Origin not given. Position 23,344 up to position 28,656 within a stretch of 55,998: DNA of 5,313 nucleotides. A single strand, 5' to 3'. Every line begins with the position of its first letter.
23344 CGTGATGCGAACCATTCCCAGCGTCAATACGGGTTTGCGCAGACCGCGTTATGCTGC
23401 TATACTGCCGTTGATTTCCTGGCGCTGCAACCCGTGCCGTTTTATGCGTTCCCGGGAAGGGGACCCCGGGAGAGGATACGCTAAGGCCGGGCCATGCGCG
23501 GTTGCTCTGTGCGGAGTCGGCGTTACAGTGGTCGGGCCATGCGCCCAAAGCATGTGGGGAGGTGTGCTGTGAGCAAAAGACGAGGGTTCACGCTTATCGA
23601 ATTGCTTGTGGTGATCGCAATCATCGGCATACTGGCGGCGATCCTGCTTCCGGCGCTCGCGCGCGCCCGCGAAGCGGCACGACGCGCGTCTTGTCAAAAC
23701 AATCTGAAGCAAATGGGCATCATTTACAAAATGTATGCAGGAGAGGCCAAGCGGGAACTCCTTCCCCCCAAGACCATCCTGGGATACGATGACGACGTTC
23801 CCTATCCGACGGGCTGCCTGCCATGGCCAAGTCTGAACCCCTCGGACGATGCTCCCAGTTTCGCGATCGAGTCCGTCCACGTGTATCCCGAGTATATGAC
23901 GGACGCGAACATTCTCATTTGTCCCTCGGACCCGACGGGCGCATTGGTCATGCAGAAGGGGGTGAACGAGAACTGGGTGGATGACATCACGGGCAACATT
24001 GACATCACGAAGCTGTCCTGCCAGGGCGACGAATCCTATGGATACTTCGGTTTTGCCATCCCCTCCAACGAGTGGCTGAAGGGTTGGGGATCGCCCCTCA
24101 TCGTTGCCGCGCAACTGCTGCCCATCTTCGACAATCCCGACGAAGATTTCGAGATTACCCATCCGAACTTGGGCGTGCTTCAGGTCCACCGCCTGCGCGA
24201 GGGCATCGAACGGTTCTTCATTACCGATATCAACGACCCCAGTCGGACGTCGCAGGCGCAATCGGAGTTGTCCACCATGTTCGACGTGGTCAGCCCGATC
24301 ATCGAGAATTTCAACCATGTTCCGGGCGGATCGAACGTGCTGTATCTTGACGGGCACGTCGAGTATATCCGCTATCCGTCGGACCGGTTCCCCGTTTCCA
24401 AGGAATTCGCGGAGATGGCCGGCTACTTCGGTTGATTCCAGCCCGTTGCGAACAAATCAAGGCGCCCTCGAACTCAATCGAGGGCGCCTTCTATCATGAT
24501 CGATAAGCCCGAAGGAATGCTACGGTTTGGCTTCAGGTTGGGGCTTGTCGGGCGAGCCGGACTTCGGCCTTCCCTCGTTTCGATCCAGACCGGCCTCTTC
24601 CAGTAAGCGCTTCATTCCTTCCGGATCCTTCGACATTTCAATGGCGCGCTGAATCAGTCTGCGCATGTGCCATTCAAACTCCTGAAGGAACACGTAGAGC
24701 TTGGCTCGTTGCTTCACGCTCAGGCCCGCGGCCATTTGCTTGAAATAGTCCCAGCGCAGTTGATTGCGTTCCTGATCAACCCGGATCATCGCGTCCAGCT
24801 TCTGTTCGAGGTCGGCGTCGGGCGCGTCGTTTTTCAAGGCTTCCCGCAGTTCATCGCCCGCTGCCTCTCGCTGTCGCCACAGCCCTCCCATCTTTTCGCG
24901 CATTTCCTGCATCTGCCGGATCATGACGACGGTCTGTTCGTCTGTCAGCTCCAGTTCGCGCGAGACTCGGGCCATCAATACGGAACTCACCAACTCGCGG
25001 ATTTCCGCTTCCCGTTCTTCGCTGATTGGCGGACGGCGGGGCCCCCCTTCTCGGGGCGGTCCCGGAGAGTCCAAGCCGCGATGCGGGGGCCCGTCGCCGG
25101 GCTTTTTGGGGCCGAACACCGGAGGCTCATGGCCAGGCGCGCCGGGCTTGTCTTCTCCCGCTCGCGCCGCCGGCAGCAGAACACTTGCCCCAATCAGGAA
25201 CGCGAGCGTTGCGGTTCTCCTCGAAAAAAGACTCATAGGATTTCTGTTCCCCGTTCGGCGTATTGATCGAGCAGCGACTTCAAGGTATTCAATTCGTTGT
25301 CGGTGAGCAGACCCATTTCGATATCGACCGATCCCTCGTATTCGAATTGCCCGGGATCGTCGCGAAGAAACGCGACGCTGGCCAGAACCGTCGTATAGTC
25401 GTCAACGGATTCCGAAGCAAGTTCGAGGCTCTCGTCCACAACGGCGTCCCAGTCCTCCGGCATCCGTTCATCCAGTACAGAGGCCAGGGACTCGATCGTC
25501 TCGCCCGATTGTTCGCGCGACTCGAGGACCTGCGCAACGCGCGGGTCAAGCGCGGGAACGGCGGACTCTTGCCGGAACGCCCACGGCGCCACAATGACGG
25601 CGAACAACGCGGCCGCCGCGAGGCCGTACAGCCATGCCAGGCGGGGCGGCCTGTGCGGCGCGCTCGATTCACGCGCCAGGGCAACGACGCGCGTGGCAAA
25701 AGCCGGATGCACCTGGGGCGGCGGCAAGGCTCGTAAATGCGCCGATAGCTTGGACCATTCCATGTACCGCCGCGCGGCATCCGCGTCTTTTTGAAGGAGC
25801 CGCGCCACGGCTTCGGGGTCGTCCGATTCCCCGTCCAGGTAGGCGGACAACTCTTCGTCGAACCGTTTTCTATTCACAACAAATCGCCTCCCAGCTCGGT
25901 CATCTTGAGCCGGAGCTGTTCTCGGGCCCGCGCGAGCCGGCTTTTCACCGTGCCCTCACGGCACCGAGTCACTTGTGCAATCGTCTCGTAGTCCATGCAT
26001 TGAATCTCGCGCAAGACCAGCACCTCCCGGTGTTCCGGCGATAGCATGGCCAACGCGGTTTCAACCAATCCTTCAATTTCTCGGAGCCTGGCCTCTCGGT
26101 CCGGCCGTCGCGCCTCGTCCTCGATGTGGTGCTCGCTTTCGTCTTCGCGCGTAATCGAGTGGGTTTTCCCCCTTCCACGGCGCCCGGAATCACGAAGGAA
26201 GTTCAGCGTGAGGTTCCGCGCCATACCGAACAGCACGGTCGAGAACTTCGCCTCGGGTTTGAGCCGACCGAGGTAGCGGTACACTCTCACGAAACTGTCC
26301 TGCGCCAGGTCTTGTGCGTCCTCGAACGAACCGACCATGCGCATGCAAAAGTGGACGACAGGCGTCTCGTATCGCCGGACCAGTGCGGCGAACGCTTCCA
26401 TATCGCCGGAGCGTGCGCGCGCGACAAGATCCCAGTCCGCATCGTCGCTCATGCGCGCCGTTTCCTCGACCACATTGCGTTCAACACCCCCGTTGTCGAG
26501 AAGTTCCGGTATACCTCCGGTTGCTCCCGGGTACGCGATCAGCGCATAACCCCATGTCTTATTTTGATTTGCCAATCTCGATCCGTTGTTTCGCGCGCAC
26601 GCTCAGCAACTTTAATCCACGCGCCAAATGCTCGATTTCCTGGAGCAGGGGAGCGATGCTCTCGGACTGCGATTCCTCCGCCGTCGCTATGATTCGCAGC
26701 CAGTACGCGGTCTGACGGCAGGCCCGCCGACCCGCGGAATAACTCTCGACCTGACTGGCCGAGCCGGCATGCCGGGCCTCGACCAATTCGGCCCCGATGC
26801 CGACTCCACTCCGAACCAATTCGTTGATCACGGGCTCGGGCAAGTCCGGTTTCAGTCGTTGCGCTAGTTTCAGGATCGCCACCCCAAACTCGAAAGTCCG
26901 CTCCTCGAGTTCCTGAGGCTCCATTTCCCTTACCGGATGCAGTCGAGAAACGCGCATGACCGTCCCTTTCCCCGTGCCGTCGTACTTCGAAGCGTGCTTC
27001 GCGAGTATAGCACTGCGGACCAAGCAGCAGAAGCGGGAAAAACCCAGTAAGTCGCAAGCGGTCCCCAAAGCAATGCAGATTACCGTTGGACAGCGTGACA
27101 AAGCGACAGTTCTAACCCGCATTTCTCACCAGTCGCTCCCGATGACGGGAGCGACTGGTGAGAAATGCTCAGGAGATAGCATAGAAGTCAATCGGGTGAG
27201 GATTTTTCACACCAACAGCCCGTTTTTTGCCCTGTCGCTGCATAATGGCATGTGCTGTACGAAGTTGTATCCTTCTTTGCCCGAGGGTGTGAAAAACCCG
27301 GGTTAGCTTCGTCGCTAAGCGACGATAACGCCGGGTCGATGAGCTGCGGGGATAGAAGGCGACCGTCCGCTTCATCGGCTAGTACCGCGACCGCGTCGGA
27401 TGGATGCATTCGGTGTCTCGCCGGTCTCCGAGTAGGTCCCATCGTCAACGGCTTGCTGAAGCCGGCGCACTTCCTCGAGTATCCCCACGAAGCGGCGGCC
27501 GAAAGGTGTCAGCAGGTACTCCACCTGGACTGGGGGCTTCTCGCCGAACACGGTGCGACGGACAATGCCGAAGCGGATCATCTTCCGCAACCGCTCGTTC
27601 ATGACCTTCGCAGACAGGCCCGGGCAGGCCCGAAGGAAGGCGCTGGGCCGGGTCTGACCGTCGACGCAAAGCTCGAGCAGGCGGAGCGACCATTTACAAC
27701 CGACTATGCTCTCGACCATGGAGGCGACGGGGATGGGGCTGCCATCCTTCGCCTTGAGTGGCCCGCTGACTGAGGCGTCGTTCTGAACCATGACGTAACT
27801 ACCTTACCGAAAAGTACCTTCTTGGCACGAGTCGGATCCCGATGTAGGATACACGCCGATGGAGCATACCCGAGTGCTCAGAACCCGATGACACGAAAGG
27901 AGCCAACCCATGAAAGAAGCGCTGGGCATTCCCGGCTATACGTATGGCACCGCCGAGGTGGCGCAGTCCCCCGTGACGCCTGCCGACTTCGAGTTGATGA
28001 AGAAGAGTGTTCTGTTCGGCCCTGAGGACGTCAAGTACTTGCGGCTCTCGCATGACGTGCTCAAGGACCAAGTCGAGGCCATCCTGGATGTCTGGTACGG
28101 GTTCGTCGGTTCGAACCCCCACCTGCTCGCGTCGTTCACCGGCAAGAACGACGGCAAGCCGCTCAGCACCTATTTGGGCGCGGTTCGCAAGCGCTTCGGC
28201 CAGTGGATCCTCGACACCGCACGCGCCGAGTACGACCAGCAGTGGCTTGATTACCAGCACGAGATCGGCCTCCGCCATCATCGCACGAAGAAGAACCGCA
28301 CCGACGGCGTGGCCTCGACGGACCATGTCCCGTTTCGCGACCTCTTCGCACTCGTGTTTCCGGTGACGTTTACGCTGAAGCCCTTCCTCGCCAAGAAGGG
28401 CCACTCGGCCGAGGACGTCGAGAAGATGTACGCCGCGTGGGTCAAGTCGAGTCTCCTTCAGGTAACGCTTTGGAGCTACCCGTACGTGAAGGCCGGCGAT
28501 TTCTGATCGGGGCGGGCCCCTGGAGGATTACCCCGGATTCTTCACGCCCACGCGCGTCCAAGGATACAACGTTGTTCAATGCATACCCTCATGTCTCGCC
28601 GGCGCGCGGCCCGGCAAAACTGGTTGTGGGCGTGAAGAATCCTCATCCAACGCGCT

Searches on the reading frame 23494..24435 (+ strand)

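Call 59: search_protein_families(library=pfam, proteins=[window:23494-24435:+], max_evalue=0.01)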
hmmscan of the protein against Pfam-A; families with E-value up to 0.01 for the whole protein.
window:23494-24435:+ (313 aa): 2 families
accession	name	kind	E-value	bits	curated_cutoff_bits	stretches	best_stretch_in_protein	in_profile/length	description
PF07596.16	SBP_bac_10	-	1.3e-11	45.5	23.3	1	57-111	2-52/268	Protein of unknown function (DUF1559)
PF07963.17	N_methyl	-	1.1e-09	37.9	21.2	1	27-52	2-27/27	Prokaryotic N-terminal methylation motif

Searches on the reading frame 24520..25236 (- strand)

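Call 59: search_protein_families(library=pfam, proteins=[window:24520-25236:-], max_evalue=0.01)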
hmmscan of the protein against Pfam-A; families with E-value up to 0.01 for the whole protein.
window:24520-25236:- (238 aa): 1 family
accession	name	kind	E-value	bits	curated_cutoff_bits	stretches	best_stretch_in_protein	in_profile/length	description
PF07813.17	LTXXQ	-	0.0032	18.6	24.3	1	88-180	6-96/100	LTXXQ motif family protein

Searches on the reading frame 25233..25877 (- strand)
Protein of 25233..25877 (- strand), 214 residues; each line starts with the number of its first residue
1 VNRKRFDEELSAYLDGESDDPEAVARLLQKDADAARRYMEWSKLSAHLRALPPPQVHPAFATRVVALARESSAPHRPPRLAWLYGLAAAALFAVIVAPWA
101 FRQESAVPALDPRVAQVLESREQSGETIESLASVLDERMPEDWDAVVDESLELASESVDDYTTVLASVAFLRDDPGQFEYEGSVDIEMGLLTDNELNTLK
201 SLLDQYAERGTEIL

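Call 59: search_protein_families(library=pfam, proteins=[window:25233-25877:-], max_evalue=0.01)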
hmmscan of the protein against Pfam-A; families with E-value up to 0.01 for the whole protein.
window:25233-25877:- (214 aa): 1 family
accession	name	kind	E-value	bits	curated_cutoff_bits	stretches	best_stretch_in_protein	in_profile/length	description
PF03872.18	RseA_N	-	3.7e-05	24.6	24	1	7-66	3-61/87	Anti sigma-E protein RseA, N-terminal domain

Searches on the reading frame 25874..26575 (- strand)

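Call 59: search_protein_families(library=pfam, proteins=[window:25874-26575:-], max_evalue=0.01)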
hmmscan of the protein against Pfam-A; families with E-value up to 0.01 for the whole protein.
window:25874-26575:- (233 aa): 5 families
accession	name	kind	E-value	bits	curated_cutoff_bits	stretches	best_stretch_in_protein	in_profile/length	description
PF08281.18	Sigma70_r4_2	-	1.2e-14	54.1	25.7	1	170-221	3-54/54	Sigma-70, region 4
PF04542.20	Sigma70_r2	-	4.7e-14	52.4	24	1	65-133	1-71/71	Sigma-70 region 2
PF04545.22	Sigma70_r4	-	6.9e-08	32.3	24.1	1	174-222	1-49/50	Sigma-70, region 4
PF07638.17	Sigma70_ECF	-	4.6e-05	23.8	21.1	1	50-225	7-183/185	ECF sigma factor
PF12645.13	HTH_16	-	0.0059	17.1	22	0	50-80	3-33/65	Helix-turn-helix domain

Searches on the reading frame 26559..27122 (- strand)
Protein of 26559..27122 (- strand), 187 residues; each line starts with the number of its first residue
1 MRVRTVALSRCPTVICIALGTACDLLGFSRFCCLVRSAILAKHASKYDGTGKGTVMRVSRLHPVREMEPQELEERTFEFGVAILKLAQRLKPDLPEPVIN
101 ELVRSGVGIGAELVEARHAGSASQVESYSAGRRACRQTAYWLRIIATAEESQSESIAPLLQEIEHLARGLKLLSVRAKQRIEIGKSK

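Call 9: search_protein_families(library=pfam, proteins=[window:26559-27122:-])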
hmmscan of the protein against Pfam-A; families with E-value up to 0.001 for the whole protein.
window:26559-27122:- (187 aa): 1 family
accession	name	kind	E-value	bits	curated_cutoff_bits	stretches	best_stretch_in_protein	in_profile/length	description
PF05635.17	23S_rRNA_IVP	-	2.7e-05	24.8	33.8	1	74-170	7-104/106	23S rRNA-intervening sequence protein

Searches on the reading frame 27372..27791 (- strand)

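Call 37: search_protein_families(library=pfam, proteins=[window:27372-27791:-], max_evalue=0.01)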
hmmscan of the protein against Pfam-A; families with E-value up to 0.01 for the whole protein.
window:27372-27791:- (139 aa): 1 family
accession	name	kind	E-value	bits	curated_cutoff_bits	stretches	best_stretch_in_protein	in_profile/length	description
PF01638.23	HxlR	-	7.9e-15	54.9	20.8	1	29-112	1-83/91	HxlR-like helix-turn-helix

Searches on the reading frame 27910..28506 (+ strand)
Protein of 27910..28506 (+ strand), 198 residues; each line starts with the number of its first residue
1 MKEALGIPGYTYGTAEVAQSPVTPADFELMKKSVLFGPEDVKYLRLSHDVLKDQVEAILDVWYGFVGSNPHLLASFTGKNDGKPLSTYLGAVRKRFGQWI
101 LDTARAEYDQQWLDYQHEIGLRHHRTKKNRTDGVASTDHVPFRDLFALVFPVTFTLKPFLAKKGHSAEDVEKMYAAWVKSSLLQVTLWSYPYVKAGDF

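Call 9: search_protein_families(library=pfam, proteins=[window:27910-28506:+])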
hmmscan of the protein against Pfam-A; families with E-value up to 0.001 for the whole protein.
window:27910-28506:+ (198 aa): 1 family
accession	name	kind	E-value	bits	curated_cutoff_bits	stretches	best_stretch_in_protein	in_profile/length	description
PF11563.14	Protoglobin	-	1.2e-28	100.5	25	1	25-196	3-156/158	Protoglobin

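Call 40: find_encoding_contigs(protein=window:27910-28503:+, flank=10000, max_places=10)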
Protein window:27910-28503:+ (198 aa): 5 contigs read that carry it; 2 places shown.
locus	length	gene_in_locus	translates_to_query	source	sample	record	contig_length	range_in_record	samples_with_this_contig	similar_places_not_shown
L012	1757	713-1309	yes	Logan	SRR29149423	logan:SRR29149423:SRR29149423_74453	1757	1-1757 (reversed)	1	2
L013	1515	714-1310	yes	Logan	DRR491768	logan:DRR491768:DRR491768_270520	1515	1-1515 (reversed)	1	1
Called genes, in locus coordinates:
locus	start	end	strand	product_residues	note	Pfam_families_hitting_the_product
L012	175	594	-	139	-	PF01638:HxlR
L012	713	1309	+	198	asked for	PF11563:Protoglobin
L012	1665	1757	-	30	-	?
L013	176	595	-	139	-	PF01638:HxlR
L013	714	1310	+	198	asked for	PF11563:Protoglobin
